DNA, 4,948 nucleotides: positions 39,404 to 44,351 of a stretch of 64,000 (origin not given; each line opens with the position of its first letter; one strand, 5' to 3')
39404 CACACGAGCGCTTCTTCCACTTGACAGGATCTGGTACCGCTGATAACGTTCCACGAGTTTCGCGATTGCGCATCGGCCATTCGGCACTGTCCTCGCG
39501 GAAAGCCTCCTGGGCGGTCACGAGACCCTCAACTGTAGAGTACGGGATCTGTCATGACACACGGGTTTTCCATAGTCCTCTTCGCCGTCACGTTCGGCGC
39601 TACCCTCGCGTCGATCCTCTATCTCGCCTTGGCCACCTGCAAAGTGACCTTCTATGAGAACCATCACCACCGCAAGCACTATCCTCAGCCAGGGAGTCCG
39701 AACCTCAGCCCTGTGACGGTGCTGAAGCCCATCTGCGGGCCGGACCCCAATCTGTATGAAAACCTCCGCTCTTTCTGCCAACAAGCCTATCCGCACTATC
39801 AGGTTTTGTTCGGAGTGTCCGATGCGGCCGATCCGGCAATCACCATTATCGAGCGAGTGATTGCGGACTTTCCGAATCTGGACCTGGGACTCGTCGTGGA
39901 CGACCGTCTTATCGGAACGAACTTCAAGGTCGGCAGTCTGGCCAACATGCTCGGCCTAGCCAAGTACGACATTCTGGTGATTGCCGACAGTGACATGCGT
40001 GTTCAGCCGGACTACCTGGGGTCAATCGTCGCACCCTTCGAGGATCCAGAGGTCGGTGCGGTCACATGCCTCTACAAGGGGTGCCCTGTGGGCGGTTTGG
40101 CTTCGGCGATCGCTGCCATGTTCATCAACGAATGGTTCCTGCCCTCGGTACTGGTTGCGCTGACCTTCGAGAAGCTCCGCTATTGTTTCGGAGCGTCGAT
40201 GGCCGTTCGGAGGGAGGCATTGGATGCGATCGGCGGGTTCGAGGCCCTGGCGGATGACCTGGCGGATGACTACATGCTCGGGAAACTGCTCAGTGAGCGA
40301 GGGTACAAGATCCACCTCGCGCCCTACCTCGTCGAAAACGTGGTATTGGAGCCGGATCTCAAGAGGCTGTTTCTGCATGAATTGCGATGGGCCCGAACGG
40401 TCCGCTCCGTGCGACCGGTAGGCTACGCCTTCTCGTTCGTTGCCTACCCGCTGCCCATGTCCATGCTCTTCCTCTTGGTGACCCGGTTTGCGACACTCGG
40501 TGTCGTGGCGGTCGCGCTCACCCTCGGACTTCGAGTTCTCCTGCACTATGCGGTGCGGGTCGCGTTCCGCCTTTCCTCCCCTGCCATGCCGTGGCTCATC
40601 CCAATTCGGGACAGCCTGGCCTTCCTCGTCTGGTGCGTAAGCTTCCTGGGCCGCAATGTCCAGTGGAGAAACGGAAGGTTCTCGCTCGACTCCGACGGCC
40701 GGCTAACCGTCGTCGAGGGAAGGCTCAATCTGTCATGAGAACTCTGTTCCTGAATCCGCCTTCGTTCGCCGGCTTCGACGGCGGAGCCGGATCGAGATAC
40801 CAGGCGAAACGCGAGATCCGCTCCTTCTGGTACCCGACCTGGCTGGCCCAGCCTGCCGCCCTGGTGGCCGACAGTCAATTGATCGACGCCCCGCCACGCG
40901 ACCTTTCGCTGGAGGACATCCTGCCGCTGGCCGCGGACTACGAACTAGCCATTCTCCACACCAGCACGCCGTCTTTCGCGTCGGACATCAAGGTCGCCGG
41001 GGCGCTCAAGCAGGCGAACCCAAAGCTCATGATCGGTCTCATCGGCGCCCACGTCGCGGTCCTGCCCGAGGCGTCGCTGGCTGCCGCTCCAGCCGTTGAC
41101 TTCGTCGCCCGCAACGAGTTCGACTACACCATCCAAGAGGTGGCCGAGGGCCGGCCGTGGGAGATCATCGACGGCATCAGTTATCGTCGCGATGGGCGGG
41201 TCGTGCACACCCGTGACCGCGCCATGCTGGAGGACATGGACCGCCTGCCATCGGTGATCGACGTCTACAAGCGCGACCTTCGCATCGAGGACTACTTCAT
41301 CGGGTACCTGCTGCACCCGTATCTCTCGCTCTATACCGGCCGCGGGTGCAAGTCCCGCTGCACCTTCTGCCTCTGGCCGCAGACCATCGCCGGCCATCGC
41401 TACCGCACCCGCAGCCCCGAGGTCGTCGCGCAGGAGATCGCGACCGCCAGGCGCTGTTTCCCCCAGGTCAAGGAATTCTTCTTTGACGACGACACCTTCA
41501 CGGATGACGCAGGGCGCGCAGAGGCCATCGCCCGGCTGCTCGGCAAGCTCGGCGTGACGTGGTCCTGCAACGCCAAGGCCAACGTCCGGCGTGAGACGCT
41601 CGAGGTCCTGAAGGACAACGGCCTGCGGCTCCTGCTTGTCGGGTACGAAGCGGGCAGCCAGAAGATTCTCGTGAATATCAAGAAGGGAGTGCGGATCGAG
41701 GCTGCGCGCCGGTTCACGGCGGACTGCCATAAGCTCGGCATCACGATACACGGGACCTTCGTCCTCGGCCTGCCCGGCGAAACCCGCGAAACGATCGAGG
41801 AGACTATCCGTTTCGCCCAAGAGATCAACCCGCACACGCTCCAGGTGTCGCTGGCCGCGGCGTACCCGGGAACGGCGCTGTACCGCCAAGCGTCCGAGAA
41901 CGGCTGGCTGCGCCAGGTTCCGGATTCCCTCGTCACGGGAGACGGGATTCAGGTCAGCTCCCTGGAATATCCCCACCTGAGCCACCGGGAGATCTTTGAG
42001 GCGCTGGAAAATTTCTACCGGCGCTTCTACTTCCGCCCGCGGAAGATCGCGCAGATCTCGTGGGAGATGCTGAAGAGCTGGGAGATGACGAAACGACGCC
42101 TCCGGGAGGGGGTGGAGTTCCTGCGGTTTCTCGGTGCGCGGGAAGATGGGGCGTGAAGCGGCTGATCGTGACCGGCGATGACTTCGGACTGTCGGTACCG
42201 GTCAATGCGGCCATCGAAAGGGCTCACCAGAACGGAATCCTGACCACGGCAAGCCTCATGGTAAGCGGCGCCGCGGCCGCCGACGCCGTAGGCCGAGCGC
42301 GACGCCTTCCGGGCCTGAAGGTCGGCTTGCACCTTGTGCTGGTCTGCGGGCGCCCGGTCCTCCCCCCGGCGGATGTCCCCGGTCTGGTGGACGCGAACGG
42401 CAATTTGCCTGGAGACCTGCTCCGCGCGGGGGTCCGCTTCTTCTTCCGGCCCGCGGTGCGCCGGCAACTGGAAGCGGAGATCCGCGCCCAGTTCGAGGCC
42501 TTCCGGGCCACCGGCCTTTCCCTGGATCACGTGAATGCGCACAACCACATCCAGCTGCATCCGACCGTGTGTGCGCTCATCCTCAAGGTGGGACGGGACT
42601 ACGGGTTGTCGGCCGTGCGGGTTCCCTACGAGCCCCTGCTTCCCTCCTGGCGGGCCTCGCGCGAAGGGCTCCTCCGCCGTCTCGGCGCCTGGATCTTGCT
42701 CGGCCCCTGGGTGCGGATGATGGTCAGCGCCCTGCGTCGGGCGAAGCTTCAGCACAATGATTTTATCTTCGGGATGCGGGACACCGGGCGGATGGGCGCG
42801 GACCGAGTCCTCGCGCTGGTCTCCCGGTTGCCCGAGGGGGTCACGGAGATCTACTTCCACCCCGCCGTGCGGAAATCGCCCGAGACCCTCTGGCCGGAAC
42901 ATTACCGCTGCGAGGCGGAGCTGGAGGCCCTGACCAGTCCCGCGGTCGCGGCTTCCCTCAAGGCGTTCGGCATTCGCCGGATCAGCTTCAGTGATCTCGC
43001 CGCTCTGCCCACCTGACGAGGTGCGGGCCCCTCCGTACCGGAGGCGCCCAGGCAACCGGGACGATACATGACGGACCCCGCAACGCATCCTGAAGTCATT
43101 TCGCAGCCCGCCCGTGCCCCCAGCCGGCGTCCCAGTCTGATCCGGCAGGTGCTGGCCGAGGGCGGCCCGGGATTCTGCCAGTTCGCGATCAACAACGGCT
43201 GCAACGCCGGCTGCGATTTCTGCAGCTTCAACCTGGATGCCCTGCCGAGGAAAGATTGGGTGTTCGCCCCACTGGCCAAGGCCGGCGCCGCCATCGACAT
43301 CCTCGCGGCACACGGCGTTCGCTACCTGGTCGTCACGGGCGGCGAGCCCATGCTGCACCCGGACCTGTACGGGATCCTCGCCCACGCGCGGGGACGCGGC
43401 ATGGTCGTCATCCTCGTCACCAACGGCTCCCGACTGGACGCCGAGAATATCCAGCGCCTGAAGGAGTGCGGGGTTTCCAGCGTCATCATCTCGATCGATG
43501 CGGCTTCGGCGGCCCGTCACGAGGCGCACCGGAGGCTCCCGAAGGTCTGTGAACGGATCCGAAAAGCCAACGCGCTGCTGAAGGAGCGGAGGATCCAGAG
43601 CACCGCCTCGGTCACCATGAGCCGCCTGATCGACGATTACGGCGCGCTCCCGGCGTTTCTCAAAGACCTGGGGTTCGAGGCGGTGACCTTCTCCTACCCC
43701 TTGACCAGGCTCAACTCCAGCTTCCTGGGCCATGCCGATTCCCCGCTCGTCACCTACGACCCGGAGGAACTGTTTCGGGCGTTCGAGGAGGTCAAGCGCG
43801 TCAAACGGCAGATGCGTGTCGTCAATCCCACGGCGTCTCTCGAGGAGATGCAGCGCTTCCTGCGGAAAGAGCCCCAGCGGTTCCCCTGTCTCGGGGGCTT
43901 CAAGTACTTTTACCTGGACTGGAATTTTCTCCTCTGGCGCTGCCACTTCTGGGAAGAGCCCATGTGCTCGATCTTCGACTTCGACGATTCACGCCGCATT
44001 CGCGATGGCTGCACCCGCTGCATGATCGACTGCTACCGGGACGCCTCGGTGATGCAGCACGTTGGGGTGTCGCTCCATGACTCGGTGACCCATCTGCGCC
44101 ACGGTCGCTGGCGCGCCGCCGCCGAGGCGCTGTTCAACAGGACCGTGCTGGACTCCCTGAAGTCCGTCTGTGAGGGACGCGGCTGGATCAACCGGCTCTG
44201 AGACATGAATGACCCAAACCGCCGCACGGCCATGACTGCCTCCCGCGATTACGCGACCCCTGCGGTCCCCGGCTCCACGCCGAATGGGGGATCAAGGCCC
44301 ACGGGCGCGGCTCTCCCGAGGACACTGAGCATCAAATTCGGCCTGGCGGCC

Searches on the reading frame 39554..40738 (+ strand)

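Call 52: search_protein_families(library=pfam, max_evalue=0.00001, proteins=[window:39554-40738:+])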
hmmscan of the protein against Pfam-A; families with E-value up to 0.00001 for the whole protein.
window:39554-40738:+ (394 aa): 4 families
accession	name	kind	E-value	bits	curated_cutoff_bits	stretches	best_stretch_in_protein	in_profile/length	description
PF13506.12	Glyco_transf_21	-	5.6e-47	159.9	21.7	1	107-281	1-174/174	Glycosyl transferase family 21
PF13641.12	Glyco_tranf_2_3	-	1.5e-23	84.4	27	1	62-282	11-230/230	Glycosyltransferase like family 2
PF13632.12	Glyco_trans_2_3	-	5.6e-20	72.5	27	1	141-329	2-197/198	Glycosyl transferase family group 2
PF00535.33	Glycos_transf_2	-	6.8e-08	33.1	23.3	1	65-226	11-167/168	Glycosyl transferase family 2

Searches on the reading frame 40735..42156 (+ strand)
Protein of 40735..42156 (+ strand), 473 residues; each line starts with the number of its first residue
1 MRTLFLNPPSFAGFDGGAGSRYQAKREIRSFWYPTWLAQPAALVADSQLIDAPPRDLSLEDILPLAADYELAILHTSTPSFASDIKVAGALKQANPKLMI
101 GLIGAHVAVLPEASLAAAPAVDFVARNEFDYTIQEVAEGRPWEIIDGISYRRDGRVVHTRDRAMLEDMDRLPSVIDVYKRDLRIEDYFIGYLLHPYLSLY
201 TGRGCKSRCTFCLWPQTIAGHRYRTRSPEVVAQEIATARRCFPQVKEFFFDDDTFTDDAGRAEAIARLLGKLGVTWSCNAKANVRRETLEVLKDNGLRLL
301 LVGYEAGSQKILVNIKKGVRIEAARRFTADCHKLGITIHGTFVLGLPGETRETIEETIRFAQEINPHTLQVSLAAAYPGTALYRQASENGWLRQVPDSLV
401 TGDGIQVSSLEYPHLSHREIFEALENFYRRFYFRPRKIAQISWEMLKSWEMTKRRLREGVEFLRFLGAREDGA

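Call 52: search_protein_families(library=pfam, max_evalue=0.00001, proteins=[window:40735-42156:+])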
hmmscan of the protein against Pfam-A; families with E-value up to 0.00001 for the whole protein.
window:40735-42156:+ (473 aa): 2 families
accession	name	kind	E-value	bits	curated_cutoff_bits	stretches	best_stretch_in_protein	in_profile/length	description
PF04055.27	Radical_SAM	-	1.1e-21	78.2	29.5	1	200-361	2-166/166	Radical SAM superfamily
PF02310.24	B12-binding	-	2.2e-06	27.9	32.1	0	28-136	8-120/121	B12 binding domain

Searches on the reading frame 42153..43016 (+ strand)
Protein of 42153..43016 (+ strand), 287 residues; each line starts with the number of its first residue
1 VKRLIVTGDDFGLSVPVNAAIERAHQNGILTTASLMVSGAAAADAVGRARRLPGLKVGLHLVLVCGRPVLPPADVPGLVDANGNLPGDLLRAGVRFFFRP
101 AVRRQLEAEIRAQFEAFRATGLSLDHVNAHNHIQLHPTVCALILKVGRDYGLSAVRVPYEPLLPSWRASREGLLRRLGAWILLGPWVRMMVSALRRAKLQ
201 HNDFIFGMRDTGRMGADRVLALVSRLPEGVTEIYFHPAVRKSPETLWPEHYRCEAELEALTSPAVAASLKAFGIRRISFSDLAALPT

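Call 52: search_protein_families(library=pfam, max_evalue=0.00001, proteins=[window:42153-43016:+])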
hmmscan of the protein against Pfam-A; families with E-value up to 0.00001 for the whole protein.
window:42153-43016:+ (287 aa): 1 family
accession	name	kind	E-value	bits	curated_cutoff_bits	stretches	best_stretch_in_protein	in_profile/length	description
PF04794.17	YdjC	-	1.1e-71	242.2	29.7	1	3-270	1-265/266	YdjC-like protein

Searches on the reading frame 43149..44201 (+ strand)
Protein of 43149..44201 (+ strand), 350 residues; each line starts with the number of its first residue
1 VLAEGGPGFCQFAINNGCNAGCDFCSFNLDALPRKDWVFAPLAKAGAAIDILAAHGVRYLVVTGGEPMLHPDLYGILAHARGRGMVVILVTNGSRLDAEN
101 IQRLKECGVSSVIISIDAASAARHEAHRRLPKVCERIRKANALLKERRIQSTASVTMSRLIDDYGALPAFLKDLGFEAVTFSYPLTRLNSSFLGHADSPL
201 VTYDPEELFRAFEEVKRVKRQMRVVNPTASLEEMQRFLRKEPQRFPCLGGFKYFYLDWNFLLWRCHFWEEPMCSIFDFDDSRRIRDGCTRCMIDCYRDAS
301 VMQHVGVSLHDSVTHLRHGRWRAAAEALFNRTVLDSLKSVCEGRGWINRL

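Call 52: search_protein_families(library=pfam, max_evalue=0.00001, proteins=[window:43149-44201:+])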
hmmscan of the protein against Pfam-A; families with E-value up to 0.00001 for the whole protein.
window:43149-44201:+ (350 aa): 1 family
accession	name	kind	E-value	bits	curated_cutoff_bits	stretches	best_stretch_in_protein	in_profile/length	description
PF04055.27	Radical_SAM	-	9.9e-22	78.3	29.5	1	15-150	4-142/166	Radical SAM superfamily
